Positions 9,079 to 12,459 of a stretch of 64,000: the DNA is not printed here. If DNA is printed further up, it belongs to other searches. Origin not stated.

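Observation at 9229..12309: Secreted giant cytochrome c with about 41 hemes, built from tandem doubled-CxxCH repeats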

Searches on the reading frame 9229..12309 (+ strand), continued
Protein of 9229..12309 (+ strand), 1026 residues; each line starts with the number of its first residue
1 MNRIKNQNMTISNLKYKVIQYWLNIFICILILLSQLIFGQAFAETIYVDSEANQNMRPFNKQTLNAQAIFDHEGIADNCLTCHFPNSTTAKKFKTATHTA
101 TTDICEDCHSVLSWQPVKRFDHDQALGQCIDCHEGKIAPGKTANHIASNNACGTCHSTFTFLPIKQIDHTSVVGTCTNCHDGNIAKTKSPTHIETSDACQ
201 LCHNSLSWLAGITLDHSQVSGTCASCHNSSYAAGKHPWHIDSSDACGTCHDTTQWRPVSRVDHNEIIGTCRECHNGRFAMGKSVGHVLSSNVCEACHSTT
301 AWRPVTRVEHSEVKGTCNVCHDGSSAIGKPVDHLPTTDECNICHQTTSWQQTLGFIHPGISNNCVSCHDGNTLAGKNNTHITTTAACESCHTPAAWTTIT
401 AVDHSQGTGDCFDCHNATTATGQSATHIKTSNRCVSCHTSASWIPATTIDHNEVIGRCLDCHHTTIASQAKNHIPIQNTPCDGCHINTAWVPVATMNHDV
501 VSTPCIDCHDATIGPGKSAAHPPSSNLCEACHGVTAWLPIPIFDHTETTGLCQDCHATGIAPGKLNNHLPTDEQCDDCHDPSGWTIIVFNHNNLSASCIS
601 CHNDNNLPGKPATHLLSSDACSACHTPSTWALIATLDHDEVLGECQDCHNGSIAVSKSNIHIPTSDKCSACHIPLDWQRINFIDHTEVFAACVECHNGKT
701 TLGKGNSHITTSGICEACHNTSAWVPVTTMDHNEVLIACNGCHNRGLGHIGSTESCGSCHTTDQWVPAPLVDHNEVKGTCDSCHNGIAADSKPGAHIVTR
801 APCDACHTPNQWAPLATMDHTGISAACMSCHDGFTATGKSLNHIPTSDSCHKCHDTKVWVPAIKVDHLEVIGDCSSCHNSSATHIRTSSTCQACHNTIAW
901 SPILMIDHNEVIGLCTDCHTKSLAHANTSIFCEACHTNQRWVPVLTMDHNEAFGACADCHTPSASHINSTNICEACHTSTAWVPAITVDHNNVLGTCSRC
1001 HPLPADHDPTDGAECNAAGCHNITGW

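Call 17: find_encoding_contigs(protein=P0010, flank=10000, max_places=2)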
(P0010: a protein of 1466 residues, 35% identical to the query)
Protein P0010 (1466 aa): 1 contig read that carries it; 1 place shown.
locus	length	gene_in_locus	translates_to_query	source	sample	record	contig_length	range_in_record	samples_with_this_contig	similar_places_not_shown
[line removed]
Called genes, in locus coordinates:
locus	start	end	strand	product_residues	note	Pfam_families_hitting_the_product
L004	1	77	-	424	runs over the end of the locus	PF00155:Aminotran_1_2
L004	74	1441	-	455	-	PF08238:Sel1 (weak), PF00023:Ank (faint), PF13606:Ank_3 (faint), PF13637:Ank_4 (faint), PF12796:Ank_2, PF13857:Ank_5 (faint), PF12796:Ank_2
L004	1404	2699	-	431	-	PF00037:Fer4 (weak), PF12797:Fer4_2 (weak), PF12837:Fer4_6 (weak), PF13187:Fer4_9 (weak), PF13237:Fer4_10, PF14697:Fer4_21 (weak), PF07992:Pyr_redox_2, PF13738:Pyr_redox_3, +9 more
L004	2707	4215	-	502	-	PF13428:TPR_14 (faint), PF14559:TPR_19 (faint), PF23914:TPR_CcmH_CycH, PF00515:TPR_1 (weak), PF07719:TPR_2, PF13414:TPR_11 (weak)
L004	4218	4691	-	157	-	PF03918:CcmH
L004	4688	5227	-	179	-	PF00578:AhpC-TSA, PF08534:Redoxin, PF13098:Thioredoxin_2, PF13905:Thioredoxin_8 (weak)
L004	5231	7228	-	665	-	PF01578:Cytochrom_C_asm, PF16327:CcmF_C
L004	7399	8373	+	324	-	-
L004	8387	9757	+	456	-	PF02085:Cytochrom_CIII (weak), PF14537:Cytochrom_c3_2 (weak), PF22113:Mtrc-MtrF_II-IV_dom (faint), PF14522:Cytochrome_C7 (weak)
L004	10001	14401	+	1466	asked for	PF02085:Cytochrom_CIII (faint), PF09699:Paired_CXXCH_1 (faint), PF14522:Cytochrome_C7 (faint), PF14537:Cytochrom_c3_2 (faint), PF22113:Mtrc-MtrF_II-IV_dom (weak)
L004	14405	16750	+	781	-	-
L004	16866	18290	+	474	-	PF07730:HisKA_3 (weak), PF02518:HATPase_c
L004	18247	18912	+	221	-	PF00072:Response_reg, PF00196:GerE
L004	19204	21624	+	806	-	PF07731:Cu-oxidase_2 (weak)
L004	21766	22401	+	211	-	PF01988:VIT1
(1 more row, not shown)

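Call 18: find_encoding_contigs(protein=P0023, flank=10000, max_places=2)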
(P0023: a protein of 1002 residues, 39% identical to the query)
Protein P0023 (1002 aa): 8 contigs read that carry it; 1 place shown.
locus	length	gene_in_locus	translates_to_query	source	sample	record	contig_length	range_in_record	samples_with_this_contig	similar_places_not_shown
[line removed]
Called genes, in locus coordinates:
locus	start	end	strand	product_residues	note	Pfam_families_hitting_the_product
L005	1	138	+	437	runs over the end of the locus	PF03349:Toluene_X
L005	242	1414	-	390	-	-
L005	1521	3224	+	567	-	PF08238:Sel1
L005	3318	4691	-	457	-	PF13484:Fer4_16 (faint), PF12797:Fer4_2 (weak), PF12837:Fer4_6 (weak), PF13237:Fer4_10, PF14697:Fer4_21, PF12838:Fer4_7 (weak), PF07992:Pyr_redox_2, PF13738:Pyr_redox_3, +7 more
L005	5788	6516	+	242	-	PF23914:TPR_CcmH_CycH (weak)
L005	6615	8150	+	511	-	-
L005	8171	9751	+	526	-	PF02085:Cytochrom_CIII (weak), PF14537:Cytochrom_c3_2 (faint), PF14522:Cytochrome_C7 (weak)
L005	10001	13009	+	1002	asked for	PF14522:Cytochrome_C7 (faint), PF22113:Mtrc-MtrF_II-IV_dom (faint), PF02085:Cytochrom_CIII (faint), PF09699:Paired_CXXCH_1 (faint), PF14537:Cytochrom_c3_2 (faint)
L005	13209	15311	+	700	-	-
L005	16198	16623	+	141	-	-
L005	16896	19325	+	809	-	-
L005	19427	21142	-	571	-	-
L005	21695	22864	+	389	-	PF08442:ATP-grasp_2, PF13549:ATP-grasp_5, PF24948:Citrate_synth_N, PF00549:Ligase_CoA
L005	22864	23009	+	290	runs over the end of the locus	PF02629:CoA_binding, PF13607:Succ_CoA_lig, PF00549:Ligase_CoA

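Call 19: find_encoding_contigs(protein=P0006, flank=10000, max_places=2)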
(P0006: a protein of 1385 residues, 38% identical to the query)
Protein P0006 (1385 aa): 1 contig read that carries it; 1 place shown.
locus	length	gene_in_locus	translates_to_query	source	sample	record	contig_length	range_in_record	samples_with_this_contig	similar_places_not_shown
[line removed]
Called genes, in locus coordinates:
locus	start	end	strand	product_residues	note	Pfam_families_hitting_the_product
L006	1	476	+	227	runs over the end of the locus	PF01126:Heme_oxygenase (weak), PF14518:Haem_oxygenas_2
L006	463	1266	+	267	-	PF00106:adh_short, PF01370:Epimerase (faint), PF08659:KR, PF13561:adh_short_C2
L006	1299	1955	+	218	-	PF21033:RMD1-3 (faint), PF13414:TPR_11 (faint), PF13428:TPR_14 (faint), PF13432:TPR_16 (faint), PF07719:TPR_2 (faint), PF12895:ANAPC3 (faint), PF13181:TPR_8 (faint), PF14559:TPR_19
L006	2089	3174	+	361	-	PF07603:Lcl_C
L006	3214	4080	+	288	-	PF01872:RibD_C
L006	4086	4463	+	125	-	PF11964:SpoIIAA-like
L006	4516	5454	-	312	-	PF01226:Form_Nir_trans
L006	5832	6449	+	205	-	PF07437:YfaZ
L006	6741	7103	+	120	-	-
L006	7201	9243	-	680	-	PF05227:CHASE3 (faint), PF00672:HAMP, PF00015:MCPsignal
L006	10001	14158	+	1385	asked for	PF09699:Paired_CXXCH_1 (faint), PF14522:Cytochrome_C7 (faint), PF14537:Cytochrom_c3_2 (faint), PF22113:Mtrc-MtrF_II-IV_dom (faint)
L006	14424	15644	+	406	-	PF03845:Spore_permease (weak), PF13520:AA_permease_2, PF00324:AA_permease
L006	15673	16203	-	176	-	PF00027:cNMP_binding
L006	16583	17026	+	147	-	-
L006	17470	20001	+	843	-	PF02085:Cytochrom_CIII (faint), PF14537:Cytochrom_c3_2 (faint), PF22113:Mtrc-MtrF_II-IV_dom (faint), PF09699:Paired_CXXCH_1 (faint), PF14522:Cytochrome_C7 (weak), PF00801:PKD, PF18911:PKD_4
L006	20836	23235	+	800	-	?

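Call 26: find_encoding_contigs(protein=P0002, flank=10000, max_places=2)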
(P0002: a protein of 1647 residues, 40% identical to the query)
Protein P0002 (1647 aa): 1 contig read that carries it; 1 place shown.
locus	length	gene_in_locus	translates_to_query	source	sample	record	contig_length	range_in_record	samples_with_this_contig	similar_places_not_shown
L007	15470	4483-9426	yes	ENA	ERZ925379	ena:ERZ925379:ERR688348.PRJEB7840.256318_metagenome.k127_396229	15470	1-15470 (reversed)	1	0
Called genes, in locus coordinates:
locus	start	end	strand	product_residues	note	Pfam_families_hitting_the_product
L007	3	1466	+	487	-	?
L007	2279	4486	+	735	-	PF14537:Cytochrom_c3_2 (faint), PF22113:Mtrc-MtrF_II-IV_dom (faint), PF09699:Paired_CXXCH_1 (faint), PF14522:Cytochrome_C7 (weak)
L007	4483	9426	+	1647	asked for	PF09699:Paired_CXXCH_1 (faint), PF14522:Cytochrome_C7 (faint), PF14537:Cytochrom_c3_2 (faint), PF22113:Mtrc-MtrF_II-IV_dom (faint)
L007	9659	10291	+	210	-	-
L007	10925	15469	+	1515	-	?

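Call 27: find_encoding_contigs(protein=P0037, flank=10000, max_places=2)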
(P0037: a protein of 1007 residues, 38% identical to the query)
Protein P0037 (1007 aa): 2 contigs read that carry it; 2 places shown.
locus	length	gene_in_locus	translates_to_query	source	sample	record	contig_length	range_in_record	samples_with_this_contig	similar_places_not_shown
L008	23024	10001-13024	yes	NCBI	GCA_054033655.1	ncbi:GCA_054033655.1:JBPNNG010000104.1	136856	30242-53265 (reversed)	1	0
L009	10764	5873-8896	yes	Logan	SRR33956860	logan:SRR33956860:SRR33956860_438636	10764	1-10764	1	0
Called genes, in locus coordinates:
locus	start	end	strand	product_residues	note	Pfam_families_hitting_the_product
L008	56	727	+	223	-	PF01726:LexA_DNA_bind, PF00717:Peptidase_S24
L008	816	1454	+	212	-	-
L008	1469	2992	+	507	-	PF00817:IMS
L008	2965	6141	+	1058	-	PF02811:PHP, PF07733:DNA_pol3_alpha, PF17657:DNA_pol3_finger, PF14579:HHH_6, PF01336:tRNA_anti-codon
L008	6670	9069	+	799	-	PF05226:CHASE2, PF00069:Pkinase, PF07714:PK_Tyr_Ser-Thr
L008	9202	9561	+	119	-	PF16697:Yop-YscD_cpl, PF00498:FHA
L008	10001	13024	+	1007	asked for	PF22113:Mtrc-MtrF_II-IV_dom (faint), PF02085:Cytochrom_CIII (faint), PF09699:Paired_CXXCH_1 (faint), PF14522:Cytochrome_C7 (faint), PF14537:Cytochrom_c3_2 (faint)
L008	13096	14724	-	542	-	PF17963:Big_9 (weak), PF03797:Autotransporter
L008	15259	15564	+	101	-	-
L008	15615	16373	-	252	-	PF00481:PP2C, PF13672:PP2C_2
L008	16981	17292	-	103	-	-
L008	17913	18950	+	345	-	PF03150:CCP_MauG, PF00034:Cytochrom_C (faint), PF21419:RoxA-like_Cyt-c (faint)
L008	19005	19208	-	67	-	-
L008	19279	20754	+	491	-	PF01645:Glu_synthase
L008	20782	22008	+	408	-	-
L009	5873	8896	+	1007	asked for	PF22113:Mtrc-MtrF_II-IV_dom (faint), PF02085:Cytochrom_CIII (faint), PF09699:Paired_CXXCH_1 (faint), PF14522:Cytochrome_C7 (faint), PF14537:Cytochrom_c3_2 (faint)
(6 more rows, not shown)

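Call 28: find_encoding_contigs(protein=P0025, flank=10000, max_places=2)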
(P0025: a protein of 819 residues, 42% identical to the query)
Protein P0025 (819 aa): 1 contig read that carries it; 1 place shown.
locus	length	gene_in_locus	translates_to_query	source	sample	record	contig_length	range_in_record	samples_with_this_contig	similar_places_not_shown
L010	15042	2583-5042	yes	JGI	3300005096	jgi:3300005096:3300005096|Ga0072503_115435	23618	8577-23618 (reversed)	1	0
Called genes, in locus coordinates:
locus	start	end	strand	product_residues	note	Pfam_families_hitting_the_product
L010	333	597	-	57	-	-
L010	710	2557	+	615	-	-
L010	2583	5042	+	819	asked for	PF09699:Paired_CXXCH_1 (faint), PF14522:Cytochrome_C7 (faint), PF14537:Cytochrom_c3_2 (faint), PF22113:Mtrc-MtrF_II-IV_dom (faint)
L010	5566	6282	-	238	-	PF06295:ZapG-like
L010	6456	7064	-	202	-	PF01844:HNH, PF14279:HNH_5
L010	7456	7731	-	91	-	PF05899:Cupin_3, PF06249:EutQ (weak), PF07883:Cupin_2 (weak)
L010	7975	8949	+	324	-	PF20030:bpMoxR, PF07726:AAA_3, PF07728:AAA_5, PF17863:AAA_lid_2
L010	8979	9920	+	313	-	PF01882:DUF58, PF13519:VWA_2 (weak)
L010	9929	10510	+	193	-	PF14316:DUF4381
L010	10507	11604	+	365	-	PF00092:VWA, PF13519:VWA_2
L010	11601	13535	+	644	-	PF01882:DUF58 (weak), PF13519:VWA_2, PF13432:TPR_16 (faint), PF00515:TPR_1, PF07719:TPR_2 (weak)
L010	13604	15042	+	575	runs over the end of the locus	PF13584:BatD, PF25607:DUF7939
